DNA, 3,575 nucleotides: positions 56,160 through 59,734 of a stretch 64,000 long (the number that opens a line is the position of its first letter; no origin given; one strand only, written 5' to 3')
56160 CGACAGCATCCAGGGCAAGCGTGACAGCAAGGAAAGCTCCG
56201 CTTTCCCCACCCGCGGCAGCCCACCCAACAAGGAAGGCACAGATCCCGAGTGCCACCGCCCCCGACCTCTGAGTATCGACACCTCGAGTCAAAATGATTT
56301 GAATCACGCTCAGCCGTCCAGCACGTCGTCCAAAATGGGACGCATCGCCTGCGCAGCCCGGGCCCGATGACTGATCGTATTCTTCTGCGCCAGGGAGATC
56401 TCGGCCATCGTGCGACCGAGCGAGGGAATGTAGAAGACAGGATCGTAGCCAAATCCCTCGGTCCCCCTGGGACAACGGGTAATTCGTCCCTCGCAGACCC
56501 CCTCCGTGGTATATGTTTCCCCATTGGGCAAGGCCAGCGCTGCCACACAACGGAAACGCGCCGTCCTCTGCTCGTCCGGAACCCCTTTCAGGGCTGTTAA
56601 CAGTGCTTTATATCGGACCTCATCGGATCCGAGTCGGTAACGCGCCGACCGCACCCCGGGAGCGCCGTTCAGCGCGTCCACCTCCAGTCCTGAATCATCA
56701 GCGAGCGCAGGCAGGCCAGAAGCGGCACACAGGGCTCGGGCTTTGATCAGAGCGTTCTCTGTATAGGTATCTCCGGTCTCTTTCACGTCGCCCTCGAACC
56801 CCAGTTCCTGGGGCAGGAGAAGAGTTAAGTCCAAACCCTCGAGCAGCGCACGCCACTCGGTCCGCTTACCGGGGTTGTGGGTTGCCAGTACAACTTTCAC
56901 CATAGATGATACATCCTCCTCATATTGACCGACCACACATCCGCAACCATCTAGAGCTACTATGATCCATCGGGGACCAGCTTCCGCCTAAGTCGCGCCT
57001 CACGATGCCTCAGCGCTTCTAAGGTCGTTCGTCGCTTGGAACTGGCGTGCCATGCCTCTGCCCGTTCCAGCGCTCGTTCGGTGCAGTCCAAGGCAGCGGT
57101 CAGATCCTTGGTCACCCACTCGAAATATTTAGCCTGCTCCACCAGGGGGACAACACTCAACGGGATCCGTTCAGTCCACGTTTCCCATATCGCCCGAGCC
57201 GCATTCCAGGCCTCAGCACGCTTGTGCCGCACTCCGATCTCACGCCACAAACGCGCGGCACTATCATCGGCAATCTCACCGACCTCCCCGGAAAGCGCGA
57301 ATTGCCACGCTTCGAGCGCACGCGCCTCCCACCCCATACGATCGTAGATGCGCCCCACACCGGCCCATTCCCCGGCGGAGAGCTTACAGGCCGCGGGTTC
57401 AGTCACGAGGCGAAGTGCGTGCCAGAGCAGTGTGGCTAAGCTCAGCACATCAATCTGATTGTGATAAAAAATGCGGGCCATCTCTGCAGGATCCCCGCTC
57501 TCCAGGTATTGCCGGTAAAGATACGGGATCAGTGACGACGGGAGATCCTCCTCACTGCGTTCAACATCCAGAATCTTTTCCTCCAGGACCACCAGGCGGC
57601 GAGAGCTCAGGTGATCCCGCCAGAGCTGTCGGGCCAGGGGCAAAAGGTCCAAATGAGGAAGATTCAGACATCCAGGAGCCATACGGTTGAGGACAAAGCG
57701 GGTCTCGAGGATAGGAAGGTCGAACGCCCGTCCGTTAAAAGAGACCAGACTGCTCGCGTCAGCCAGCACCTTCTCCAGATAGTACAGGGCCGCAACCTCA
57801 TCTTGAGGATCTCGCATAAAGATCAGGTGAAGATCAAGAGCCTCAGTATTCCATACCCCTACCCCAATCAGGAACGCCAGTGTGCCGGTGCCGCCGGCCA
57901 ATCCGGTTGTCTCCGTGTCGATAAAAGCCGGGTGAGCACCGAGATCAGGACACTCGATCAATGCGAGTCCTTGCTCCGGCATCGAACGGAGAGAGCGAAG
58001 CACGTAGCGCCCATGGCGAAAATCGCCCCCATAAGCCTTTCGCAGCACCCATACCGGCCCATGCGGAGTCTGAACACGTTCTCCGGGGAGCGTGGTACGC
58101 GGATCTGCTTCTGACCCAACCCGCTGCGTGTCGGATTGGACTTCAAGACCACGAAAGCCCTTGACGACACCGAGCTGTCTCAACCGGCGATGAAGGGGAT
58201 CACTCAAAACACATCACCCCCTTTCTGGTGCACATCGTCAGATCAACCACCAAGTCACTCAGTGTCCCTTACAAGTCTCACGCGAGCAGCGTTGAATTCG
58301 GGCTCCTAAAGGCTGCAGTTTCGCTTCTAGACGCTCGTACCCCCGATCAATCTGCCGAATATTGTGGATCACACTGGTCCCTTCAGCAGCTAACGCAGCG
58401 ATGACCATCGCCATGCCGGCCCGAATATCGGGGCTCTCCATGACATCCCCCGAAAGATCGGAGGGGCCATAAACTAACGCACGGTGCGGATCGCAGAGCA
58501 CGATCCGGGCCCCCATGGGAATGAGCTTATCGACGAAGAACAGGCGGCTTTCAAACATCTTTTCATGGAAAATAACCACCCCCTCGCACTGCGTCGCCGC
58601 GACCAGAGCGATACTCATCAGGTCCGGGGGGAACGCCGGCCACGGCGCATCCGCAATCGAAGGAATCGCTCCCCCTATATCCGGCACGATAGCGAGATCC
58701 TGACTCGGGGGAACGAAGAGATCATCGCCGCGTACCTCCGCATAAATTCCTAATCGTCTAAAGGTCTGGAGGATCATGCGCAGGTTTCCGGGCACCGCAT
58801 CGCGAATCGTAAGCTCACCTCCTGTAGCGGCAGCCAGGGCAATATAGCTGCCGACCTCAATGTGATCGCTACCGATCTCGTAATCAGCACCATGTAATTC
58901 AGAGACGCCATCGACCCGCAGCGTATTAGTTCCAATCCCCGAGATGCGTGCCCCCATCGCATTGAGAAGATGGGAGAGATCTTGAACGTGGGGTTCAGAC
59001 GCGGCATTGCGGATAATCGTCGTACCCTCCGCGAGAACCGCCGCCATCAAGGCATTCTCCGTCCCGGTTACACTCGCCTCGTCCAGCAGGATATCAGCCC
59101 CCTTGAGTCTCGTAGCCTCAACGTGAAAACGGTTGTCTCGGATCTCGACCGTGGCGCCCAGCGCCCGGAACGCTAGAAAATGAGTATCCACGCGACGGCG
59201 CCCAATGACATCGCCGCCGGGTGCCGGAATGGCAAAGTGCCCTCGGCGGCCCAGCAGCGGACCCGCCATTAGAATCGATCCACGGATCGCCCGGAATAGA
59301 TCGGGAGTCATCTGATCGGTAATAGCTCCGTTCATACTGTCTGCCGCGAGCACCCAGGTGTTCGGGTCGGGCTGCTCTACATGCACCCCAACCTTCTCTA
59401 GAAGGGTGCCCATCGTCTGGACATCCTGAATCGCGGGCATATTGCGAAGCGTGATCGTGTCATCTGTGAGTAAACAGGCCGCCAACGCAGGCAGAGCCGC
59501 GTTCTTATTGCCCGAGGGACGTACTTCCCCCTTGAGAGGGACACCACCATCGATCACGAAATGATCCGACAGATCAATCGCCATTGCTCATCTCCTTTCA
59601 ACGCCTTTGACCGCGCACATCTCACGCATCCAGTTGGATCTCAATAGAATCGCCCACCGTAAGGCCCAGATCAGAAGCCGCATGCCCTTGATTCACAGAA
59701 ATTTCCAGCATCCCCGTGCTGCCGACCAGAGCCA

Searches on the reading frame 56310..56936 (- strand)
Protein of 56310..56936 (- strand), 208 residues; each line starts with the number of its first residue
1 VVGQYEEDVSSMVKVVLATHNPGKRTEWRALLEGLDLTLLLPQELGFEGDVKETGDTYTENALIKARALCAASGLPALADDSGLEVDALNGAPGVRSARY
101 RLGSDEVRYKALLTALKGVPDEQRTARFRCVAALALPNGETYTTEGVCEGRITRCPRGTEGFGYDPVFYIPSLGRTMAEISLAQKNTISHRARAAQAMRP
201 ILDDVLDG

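Call 59: search_protein_families(library=pfam, proteins=[window:56310-56936:-], max_evalue=0.1)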
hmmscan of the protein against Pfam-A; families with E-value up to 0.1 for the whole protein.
window:56310-56936:- (208 aa): 1 family
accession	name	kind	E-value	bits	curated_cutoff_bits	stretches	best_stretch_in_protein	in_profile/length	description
PF01725.21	Ham1p_like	-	4.7e-62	209.6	22.5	1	15-199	1-184/186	Ham1 family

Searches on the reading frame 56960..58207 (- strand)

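Call 7: search_protein_families(library=pfam, proteins=[window:56960-58207:-], max_evalue=0.01)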
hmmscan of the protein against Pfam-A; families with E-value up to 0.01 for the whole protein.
window:56960-58207:- (415 aa): 2 families
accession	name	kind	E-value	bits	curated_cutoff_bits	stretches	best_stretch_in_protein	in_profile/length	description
PF13482.12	RNase_H_2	-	8.8e-35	120.5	22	1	94-261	1-161/165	RNase_H superfamily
PF10108.15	DNA_pol_B_exo2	-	0.00012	22.2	24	1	139-176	40-77/213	Predicted 3'-5' exonuclease related to the exonuclease domain of PolB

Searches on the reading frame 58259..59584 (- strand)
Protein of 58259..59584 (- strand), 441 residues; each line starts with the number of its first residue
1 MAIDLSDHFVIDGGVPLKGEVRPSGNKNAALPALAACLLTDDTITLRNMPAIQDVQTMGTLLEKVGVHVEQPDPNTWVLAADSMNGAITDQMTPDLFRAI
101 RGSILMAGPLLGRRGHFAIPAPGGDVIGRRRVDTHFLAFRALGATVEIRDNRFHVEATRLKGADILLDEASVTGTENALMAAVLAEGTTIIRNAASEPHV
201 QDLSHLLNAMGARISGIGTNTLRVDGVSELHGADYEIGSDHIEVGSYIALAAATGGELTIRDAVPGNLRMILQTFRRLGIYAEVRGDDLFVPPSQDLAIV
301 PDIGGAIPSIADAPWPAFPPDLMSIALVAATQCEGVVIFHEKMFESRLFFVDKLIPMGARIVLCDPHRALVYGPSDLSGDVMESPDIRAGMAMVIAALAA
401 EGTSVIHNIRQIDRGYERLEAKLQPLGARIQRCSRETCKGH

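Call 7: search_protein_families(library=pfam, proteins=[window:58259-59584:-], max_evalue=0.01)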
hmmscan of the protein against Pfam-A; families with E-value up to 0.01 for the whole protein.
window:58259-59584:- (441 aa): 1 family
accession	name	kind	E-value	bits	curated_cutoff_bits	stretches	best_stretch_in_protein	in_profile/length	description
PF00275.25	EPSP_synthase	-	6.7e-66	223.2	22.8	1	12-423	2-417/417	EPSP synthase (3-phosphoshikimate 1-carboxyvinyltransferase)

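Call 47: search_solved_structures(query=window:58259-59584:-, max_evalue=1e-20)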
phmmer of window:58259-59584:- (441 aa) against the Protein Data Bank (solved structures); distinct sequences matched with E-value up to 1e-20: 32.
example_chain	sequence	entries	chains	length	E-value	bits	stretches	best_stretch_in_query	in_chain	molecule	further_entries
5u4h_A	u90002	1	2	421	9e-91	308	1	6-434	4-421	UDP-N-acetylglucosamine 1-carboxyvinyltransferase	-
5bq2_A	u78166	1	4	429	1.9e-82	280.6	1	7-433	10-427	UDP-N-acetylglucosamine 1-carboxyvinyltransferase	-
6wfm_A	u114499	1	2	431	3.5e-82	279.7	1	9-432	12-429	UDP-N-acetylglucosamine 1-carboxyvinyltransferase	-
3v4t_A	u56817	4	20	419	1.3e-81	277.8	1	7-434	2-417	UDP-N-acetylglucosamine 1-carboxyvinyltransferase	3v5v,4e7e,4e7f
6cn1_A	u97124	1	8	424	3.2e-81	276.6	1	6-433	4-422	UDP-N-acetylglucosamine 1-carboxyvinyltransferase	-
1dlg_A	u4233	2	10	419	8.5e-81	275.1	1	7-434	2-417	UDP-N-ACETYLGLUCOSAMINE ENOLPYRUVYL TRANSFERASE MURA | UDP-N-acetylglucosamine 1-carboxyvinyltransferase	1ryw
1ejc_A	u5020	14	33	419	1.8e-80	274.1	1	7-434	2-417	UDP-N-ACETYLGLUCOSAMINE ENOLPYRUVYLTRANSFERASE | UDP-N-ACETYLGLUCOSAMINE 1-CARBOXYVINYLTRANSFERASE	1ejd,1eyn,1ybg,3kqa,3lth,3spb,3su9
4eii_A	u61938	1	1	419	4.1e-80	272.9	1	7-434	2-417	UDP-N-acetylglucosamine 1-carboxyvinyltransferase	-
1naw_A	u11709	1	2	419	5.1e-80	272.6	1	7-434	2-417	UDP-N-ACETYLGLUCOSAMINE 1-CARBOXYVINYL-TRANSFERASE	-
3swa_A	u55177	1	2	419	1.4e-79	271.1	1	7-434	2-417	UDP-N-acetylglucosamine 1-carboxyvinyltransferase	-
3r38_A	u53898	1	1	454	1.4e-79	271.1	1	7-433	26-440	UDP-N-acetylglucosamine 1-carboxyvinyltransferase 1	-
1q3g_A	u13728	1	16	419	2.3e-79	270.4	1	7-434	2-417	UDP-N-acetylglucosamine 1-carboxyvinyltransferase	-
4e7g_A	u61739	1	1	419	6.1e-79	269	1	7-434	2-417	UDP-N-acetylglucosamine 1-carboxyvinyltransferase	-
3sg1_A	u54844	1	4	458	2.9e-77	263.5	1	7-435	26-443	UDP-N-acetylglucosamine 1-carboxyvinyltransferase 1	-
5ujs_A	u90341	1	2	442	5.1e-77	262.7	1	8-433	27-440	UDP-N-acetylglucosamine 1-carboxyvinyltransferase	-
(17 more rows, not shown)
